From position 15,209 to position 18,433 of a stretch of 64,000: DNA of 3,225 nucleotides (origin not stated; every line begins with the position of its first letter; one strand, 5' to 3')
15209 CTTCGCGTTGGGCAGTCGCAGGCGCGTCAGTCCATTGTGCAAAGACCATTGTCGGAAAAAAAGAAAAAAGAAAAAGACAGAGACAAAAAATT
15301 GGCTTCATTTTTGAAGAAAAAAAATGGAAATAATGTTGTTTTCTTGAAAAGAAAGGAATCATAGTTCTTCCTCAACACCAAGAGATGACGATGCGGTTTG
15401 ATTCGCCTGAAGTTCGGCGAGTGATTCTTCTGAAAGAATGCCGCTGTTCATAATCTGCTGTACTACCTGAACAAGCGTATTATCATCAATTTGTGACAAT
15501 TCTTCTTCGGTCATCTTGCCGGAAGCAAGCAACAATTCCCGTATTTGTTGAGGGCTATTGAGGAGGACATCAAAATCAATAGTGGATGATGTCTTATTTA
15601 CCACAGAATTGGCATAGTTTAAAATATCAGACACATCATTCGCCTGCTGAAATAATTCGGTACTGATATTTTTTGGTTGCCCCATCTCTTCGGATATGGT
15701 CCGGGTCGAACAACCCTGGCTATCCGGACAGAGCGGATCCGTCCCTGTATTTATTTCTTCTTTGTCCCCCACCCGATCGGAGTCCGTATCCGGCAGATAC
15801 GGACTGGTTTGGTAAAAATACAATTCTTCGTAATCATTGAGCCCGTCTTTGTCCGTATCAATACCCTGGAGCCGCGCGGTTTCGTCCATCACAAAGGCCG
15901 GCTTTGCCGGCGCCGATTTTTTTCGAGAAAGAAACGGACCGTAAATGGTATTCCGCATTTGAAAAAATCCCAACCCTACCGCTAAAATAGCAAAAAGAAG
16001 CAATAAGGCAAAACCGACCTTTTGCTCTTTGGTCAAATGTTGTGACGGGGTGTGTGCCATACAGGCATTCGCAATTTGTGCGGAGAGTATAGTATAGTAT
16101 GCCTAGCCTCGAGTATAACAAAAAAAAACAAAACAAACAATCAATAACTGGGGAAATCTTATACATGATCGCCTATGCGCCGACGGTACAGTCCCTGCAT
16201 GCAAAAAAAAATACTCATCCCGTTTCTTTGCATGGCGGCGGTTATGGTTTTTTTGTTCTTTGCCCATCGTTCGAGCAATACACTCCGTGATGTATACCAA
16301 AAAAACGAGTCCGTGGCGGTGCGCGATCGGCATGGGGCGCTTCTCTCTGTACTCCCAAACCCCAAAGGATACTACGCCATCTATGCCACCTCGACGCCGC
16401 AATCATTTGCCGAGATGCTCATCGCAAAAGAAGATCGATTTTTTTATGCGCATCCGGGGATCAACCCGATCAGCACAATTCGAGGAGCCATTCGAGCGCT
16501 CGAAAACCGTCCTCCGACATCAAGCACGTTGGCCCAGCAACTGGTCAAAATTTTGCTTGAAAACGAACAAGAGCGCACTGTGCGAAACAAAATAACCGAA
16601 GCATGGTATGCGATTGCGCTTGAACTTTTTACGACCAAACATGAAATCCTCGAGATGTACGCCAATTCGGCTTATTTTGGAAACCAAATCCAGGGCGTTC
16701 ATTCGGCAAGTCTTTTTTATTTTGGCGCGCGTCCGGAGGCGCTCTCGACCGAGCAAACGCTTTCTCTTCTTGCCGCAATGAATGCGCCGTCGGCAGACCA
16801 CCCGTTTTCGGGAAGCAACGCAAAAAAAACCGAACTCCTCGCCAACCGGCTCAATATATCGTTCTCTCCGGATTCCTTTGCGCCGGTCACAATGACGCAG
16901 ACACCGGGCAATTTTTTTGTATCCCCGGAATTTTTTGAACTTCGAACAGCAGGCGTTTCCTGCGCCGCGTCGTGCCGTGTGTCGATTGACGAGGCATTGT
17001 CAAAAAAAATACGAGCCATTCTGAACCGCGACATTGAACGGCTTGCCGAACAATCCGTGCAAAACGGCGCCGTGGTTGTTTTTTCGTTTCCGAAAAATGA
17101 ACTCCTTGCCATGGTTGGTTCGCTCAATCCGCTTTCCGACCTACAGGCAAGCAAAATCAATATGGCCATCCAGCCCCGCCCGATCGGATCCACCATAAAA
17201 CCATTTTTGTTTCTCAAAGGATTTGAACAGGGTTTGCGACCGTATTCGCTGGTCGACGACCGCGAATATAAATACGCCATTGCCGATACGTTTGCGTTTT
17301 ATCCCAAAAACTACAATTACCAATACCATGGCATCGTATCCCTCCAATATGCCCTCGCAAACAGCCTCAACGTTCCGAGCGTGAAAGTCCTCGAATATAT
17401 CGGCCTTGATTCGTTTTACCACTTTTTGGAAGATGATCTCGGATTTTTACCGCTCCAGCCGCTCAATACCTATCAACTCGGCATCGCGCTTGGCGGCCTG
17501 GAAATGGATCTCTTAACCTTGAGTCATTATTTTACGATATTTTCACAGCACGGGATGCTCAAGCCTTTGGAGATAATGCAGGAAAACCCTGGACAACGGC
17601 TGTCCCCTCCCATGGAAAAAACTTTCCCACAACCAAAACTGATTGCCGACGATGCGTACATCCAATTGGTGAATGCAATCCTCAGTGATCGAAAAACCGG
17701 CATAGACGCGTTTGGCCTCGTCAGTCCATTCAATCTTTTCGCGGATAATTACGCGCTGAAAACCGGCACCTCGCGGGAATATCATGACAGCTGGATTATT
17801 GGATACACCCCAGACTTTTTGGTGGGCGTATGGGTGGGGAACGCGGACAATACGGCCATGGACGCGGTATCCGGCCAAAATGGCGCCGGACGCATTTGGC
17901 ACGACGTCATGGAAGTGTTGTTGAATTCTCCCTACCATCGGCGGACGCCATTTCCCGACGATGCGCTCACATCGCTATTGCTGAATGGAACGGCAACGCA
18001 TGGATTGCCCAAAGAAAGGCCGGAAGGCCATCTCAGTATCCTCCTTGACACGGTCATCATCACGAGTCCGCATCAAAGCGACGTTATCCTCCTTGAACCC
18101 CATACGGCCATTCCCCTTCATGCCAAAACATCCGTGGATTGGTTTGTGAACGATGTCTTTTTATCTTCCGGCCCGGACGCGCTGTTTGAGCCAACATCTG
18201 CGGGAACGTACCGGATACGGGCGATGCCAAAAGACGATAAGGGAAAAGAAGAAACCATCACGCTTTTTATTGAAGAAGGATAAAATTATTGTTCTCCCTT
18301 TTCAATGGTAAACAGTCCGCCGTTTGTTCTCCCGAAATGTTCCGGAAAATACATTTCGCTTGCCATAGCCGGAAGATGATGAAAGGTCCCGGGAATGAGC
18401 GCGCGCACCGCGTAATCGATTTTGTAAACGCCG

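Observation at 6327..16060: The 3011-aa secreted Cys-rich giant protein is translationally coupled to a membrane-anchored Ca-binding (TSP3/dockerin-like) partner.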

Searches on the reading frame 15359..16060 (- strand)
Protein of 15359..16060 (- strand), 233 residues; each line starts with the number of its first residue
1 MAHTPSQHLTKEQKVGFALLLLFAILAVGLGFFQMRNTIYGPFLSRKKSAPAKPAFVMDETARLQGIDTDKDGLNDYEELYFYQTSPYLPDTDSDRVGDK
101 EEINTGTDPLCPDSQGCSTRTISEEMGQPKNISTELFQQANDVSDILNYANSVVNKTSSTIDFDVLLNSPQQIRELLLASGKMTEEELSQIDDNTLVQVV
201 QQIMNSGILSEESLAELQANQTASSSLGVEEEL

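Call 6: search_protein_families(library=pfam, proteins=[window:15359-16060:-], max_evalue=0.1)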
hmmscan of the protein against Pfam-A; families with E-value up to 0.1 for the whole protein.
window:15359-16060:- (233 aa): 3 families
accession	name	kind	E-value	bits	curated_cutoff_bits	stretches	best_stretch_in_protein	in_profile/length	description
PF18884.5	TSP3_bac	-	3.1e-05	24.2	25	1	99-110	9-20/22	Bacterial TSP3 repeat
PF13036.11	LpoB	-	0.065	13.6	22.3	1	150-224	34-103/147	Peptidoglycan-synthase activator LpoB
PF10415.14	FumaraseC_C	-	0.089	13.7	32.5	0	171-191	26-46/54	Fumarase C C-terminus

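Call 7: search_protein_families(library=ncbifam, proteins=[window:15359-16060:-], max_evalue=0.1)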
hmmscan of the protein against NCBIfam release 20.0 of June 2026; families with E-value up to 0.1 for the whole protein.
window:15359-16060:- (233 aa): 2 families
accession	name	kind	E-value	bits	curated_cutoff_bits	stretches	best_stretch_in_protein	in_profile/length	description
NF047639.1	throspo3_MtsD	equivalog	0.0006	18.1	800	1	61-119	453-510/651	cell-cell cohesion protein MtsD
NF033765.2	gliding_CglD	equivalog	0.0051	14.6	400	1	67-119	176-235/1124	adventurous gliding motility lipoprotein CglD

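Call 9: find_homologous_proteins(query=window:15359-16060:-)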
Query window:15359-16060:- (233 aa): 418 proteins with E <= 0.001 among 1484 candidates; the best 120 are listed.
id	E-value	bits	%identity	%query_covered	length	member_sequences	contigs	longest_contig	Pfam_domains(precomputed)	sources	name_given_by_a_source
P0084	3.4e-146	503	100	100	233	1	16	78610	-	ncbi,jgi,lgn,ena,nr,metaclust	ncbi:MAG TPA: hypothetical protein DCY48_03735 [Candidatus Magasanikbacteria bacterium]|nr:MAG: hypo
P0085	1.5e-56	210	44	88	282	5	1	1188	PF18884.6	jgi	-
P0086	5.2e-56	208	52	84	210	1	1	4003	PF18884.6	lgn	-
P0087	7.3e-56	207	46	88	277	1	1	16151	PF18884.6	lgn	-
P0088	1.3e-55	207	52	86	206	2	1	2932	-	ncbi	-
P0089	1.5e-55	207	44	87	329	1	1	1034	PF18884.6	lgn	-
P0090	1.7e-55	206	49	87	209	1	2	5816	-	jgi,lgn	jgi:hypothetical protein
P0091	6.7e-55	204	42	88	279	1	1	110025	PF18884.6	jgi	jgi:hypothetical protein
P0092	1.7e-54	203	45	88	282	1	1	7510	-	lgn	-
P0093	1.3e-53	200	52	88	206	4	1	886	PF18884.6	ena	-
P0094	1.8e-53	200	45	88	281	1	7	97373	PF18884.6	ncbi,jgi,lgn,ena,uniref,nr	ncbi:MAG: hypothetical protein AUJ37_02035 [Candidatus Magasanikbacteria bacterium CG1_02_41_34]|uni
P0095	1.9e-53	200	45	88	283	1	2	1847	PF18884.6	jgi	-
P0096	2.0e-53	200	48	86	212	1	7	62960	PF18884.6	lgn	-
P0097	3.6e-53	199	44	88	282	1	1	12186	PF18884.6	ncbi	-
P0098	4.4e-53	198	50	94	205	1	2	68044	PF18884.6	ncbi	-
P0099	4.4e-53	198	48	85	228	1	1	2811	PF18884.6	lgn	-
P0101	4.6e-52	195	52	83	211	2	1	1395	PF18884.6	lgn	-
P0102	8.1e-52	194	49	86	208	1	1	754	PF18884.6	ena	-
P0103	1.1e-51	194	44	88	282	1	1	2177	PF18884.6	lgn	-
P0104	1.4e-51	193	48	85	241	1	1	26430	PF18884.6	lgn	-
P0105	1.5e-51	193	48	88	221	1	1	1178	PF18884.6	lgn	-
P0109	2.0e-51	193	51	82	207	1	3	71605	PF18884.6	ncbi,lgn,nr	ncbi:thrombospondin type 3 repeat-containing protein [Patescibacteria group bacterium]|nr:thrombospo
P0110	2.0e-51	193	50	88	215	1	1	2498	PF18884.6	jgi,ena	-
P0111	2.5e-51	193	43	88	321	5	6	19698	PF18884.6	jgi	-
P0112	3.0e-51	192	45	88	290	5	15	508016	PF18884.6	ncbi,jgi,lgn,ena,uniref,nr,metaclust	ncbi:MAG: IclR-like protein transcriptional regulator [Candidatus Magasanikbacteria bacterium GW2011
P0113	6.3e-51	191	47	86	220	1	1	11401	PF18884.6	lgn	-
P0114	9.1e-51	191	48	85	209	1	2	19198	PF18884.6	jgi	jgi:hypothetical protein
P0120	2.0e-50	190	41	93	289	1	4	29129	PF18884.6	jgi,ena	-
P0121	2.4e-50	189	47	88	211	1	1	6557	PF18884.6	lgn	-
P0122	2.9e-50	189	50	84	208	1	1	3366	PF18884.6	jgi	jgi:hypothetical protein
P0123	3.6e-50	189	49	88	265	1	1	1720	PF18884.6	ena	-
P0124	4.8e-50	188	47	85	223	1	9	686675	PF18884.6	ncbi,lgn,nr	ncbi:MAG: hypothetical protein HYY51_01615 [Candidatus Magasanikbacteria bacterium]|nr:hypothetical 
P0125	5.6e-50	188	46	88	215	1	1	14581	PF18884.6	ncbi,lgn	-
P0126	6.3e-50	188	47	88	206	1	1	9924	PF18884.6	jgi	jgi:hypothetical protein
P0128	1.1e-49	187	46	87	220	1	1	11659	PF18884.6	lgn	-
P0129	1.3e-49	187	47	88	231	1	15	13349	PF18884.6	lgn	-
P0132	2.6e-49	186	49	79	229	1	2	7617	PF18884.6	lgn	-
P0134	2.9e-49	186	43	88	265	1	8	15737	PF18884.6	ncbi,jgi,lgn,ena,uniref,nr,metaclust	ncbi:MAG: hypothetical protein COX81_02730 [Candidatus Magasanikbacteria bacterium CG_4_10_14_0_2_um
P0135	3.1e-49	186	48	84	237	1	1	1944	PF18884.6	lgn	-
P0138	4.2e-49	185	47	88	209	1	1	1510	PF18884.6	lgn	-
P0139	4.5e-49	185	45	88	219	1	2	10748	PF18884.6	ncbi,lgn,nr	ncbi:thrombospondin type 3 repeat-containing protein [Patescibacteria group bacterium]|nr:thrombospo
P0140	4.6e-49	185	47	85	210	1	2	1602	PF18884.6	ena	-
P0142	5.8e-49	185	46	90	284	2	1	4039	PF18884.6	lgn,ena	-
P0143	6.6e-49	185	43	91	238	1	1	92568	PF18884.6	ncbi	-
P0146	8.6e-49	184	48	84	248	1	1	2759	PF18884.6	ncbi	-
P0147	9.2e-49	184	45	92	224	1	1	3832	PF18884.6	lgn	-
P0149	1.2e-48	184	45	88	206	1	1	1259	PF18884.6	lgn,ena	-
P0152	2.0e-48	183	46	86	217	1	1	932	PF18884.6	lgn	-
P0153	2.1e-48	183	46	84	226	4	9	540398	PF18884.6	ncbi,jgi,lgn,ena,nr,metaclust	ncbi:MAG TPA: hypothetical protein DCS29_02735 [Candidatus Magasanikbacteria bacterium]|nr:MAG: hypo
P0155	6.0e-48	182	47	88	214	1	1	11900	PF18884.6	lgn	-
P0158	7.8e-48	181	47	89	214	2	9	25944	PF18884.6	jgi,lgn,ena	-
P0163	1.3e-47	181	48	82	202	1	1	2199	PF18884.6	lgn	-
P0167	2.1e-47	180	45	88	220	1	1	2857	PF18884.6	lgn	-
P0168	2.4e-47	180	48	85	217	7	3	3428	PF18884.6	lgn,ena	-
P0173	3.8e-47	179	49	84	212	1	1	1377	PF18884.6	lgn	-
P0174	3.9e-47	179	45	91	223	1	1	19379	PF18884.6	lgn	-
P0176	4.4e-47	179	46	87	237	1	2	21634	PF18884.6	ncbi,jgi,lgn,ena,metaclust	metaclust:\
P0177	4.5e-47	179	44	88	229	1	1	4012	PF18884.6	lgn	-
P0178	4.6e-47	179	43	96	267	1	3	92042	PF18884.6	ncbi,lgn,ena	-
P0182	7.2e-47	178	45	84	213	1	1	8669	PF18884.6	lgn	-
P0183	7.4e-47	178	46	89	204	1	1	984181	PF18884.6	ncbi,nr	ncbi:MAG: thrombospondin type 3 repeat-containing protein [Candidatus Magasanikbacteria bacterium]|n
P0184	8.4e-47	178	45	86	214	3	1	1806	PF18884.6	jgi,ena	-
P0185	8.7e-47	178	45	87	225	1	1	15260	PF18884.6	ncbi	-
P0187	9.2e-47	178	45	89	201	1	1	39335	PF18884.6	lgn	-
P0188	9.7e-47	178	49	84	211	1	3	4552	PF18884.6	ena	-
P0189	1.0e-46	178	43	86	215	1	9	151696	PF18884.6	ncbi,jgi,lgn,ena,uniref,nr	ncbi:MAG: Fibronectin type III domain protein [Candidatus Magasanikbacteria bacterium GW2011_GWA2_56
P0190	1.1e-46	178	44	88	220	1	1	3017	PF18884.6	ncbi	-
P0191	1.2e-46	177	45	87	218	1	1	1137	PF18884.6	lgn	-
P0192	1.3e-46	177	44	85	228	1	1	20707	PF18884.6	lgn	-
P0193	1.6e-46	177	48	88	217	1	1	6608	PF18884.6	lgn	-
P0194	1.6e-46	177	45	85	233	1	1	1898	PF18884.6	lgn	-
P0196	2.2e-46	177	44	88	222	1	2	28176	PF18884.6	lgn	-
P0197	2.3e-46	176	47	88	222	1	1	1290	PF18884.6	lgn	-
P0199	3.2e-46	176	44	88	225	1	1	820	PF18884.6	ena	-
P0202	4.4e-46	176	48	85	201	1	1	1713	PF18884.6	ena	-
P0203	5.3e-46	175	42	94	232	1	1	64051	PF18884.6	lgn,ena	-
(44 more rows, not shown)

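Call 102: search_protein_families(library=pfam, alignment_id=A7, max_evalue=0.01)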
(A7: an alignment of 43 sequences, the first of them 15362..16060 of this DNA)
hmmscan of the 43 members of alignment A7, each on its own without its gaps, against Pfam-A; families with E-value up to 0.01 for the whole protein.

A. member 1, window:15362-16060:- (233 aa): 1 family
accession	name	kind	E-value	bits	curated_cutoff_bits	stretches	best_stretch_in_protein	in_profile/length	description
PF18884.5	TSP3_bac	-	3.1e-05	24.2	25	0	99-110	9-20/22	Bacterial TSP3 repeat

B. families by the number of members that match (of 43 scanned): 3 families
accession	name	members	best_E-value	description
PF18884.5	TSP3_bac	40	4.1e-10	Bacterial TSP3 repeat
PF13202.12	EF-hand_5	2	0.0078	EF hand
PF11057.13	Cortexin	1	0.0084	Cortexin of kidney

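Call 103: search_solved_structures(query=A7, max_evalue=5, show_alignments=2)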
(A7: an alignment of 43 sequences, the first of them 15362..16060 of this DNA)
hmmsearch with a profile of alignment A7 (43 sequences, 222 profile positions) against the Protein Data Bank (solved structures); distinct sequences matched with E-value up to 5: 14.
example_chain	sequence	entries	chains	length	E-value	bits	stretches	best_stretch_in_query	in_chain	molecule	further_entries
5xop_A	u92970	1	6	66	0.018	17.9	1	64-86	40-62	Calcium-binding protein 1 (EhCBP1), putative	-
1k9u_A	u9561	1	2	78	0.082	15.7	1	57-84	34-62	Polcalcin Phl p 7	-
2lvi_A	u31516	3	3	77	0.083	15.7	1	57-84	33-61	Polcalcin Phl p 7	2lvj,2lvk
5otj_D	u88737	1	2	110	0.18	14.7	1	57-83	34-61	Polcalcin Phl p 7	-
7c7u_A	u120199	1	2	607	0.25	14.1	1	70-131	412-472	Biofilm-associated surface protein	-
2m28_A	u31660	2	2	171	0.49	13.2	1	40-92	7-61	Calcium-binding protein 4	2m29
7jtk_M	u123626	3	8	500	0.55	13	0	61-82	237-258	Flagellar radial spoke protein 7 | Radial spoke protein 7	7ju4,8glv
9v59_A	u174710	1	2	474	0.96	12.3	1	60-98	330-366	WHaloCaMP1a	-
2opo_A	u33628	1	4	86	0.99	12.2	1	57-85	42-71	Polcalcin Che a 3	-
9vhu_A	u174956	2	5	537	1.4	11.7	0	66-82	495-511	Calcium-dependent protein kinase 3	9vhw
8jft_C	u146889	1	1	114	1.8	11.3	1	40-95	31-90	AcrIIA15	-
5wtl_A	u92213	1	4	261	1.9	11.3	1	92-167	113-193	OmpA family protein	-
6ynw_P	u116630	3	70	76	2.4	10.9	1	5-35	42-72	subunit c | ATP synthase F0 subunit 9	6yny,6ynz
8jfo_B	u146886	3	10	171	3.1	10.6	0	40-95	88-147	AcrIIA15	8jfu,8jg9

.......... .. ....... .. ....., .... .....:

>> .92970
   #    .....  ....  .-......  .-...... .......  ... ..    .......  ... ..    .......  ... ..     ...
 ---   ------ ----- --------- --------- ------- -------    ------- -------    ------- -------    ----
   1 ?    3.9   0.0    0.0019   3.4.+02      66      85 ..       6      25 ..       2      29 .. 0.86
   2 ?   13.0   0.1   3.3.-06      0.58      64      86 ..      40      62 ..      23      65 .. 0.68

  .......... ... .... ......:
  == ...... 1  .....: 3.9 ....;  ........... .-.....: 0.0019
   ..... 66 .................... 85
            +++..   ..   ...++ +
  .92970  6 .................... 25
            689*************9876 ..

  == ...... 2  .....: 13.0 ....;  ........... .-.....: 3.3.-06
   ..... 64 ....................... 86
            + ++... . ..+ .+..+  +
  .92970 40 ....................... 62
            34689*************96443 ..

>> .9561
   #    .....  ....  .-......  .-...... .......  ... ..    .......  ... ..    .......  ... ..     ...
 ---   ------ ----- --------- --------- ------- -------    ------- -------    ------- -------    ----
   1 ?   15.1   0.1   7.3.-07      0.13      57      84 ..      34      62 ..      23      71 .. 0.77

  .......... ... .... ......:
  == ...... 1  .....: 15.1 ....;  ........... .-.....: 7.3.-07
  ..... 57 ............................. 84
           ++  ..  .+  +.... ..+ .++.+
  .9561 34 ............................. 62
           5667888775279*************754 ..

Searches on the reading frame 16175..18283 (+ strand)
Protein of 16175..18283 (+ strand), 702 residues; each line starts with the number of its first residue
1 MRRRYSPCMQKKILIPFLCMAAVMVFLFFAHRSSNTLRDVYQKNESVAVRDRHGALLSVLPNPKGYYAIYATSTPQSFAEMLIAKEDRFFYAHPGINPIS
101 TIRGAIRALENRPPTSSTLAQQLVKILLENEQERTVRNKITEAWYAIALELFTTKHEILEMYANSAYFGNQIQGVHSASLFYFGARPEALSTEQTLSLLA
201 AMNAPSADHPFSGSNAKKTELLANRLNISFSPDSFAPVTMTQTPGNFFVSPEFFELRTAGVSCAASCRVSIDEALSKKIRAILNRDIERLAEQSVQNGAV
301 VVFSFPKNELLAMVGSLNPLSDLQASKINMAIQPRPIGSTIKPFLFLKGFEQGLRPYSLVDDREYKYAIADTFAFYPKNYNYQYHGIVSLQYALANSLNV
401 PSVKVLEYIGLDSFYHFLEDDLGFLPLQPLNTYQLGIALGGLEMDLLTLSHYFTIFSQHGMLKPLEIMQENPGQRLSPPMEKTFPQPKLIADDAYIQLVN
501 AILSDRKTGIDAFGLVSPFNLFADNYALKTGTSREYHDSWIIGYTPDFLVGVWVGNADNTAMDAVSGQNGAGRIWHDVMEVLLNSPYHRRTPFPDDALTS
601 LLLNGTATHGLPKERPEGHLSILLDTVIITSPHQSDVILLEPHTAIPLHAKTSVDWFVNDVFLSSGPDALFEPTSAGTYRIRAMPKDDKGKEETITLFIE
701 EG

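Call 6: search_protein_families(library=pfam, proteins=[window:16175-18283:+], max_evalue=0.1)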
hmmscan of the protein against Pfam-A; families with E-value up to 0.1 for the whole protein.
window:16175-18283:+ (702 aa): 3 families
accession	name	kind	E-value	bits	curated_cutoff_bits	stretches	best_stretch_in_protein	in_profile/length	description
PF00912.28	Transgly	-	1.4e-37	129.3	27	1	71-215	19-164/178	Transglycosylase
PF00905.27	Transpeptidase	-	7.7e-15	55.3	22.1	1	298-567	1-286/299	Penicillin binding protein transpeptidase domain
PF06832.18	BiPBP_C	-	0.00023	21.4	26.8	1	629-695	14-88/90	Penicillin-Binding Protein C-terminus Family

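Call 7: search_protein_families(library=ncbifam, proteins=[window:16175-18283:+], max_evalue=0.1)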
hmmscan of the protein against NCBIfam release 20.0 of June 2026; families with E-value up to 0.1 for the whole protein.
window:16175-18283:+ (702 aa): 14 families
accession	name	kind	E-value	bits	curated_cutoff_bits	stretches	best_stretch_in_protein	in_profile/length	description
TIGR02073.1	PBP_1c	equivalog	2.7e-112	376.7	494.2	2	43-600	8-560/728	penicillin-binding protein 1C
TIGR02074.1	PBP_1a_fam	subfamily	2.4e-81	274.2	508.75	2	268-583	227-533/535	PBP1A family penicillin-binding protein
NF051885.1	tranpepglycosPbpC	equivalog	2.5e-67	227.9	900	2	266-580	293-591/632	multimodular transpeptidase-transglycosylase PbpC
NF008414.0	PRK11240.1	equivalog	3e-56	190.9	1121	1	67-597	65-579/774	peptidoglycan glycosyltransferase PbpC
TIGR02071.1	PBP_1b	equivalog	1.8e-53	181.8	717.75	2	272-586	377-686/729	penicillin-binding protein 1B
NF011423.0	PRK14850.1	equivalog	8.7e-42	143.4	1275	2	53-212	142-308/764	penicillin-binding protein 1b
NF007061.0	PRK09506.1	equivalog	1.2e-40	139.1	1120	2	56-206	199-356/825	bifunctional glycosyl transferase/transpeptidase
NF038276.1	strep_PBP2A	exception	2.1e-38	132.1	1100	2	9-211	39-238/716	penicillin-binding protein PBP2A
NF038272.1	strep_PBP1A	exception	2.5e-36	125.2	1075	2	17-218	21-224/658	penicillin-binding protein PBP1A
NF008643.0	PRK11636.1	equivalog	3.6e-36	124.7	1263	3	73-211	73-212/850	peptidoglycan glycosyltransferase/peptidoglycan DD-transpeptidase MrcA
TIGR02070.1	mono_pep_trsgly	equivalog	9.1e-21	74.4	182.65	1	75-206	64-196/224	monofunctional biosynthetic peptidoglycan transglycosylase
NF038274.1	strep_PBP1B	exception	2.9e-20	72.2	1225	2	80-219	96-241/745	penicillin-binding protein PBP1B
NF010008.0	PRK13481.1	equivalog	6.1e-14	51.9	270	1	70-192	84-206/269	glycosyltransferase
TIGR03423.1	pbp2_mrdA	equivalog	9.1e-05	21.2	455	1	326-419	295-386/593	penicillin-binding protein 2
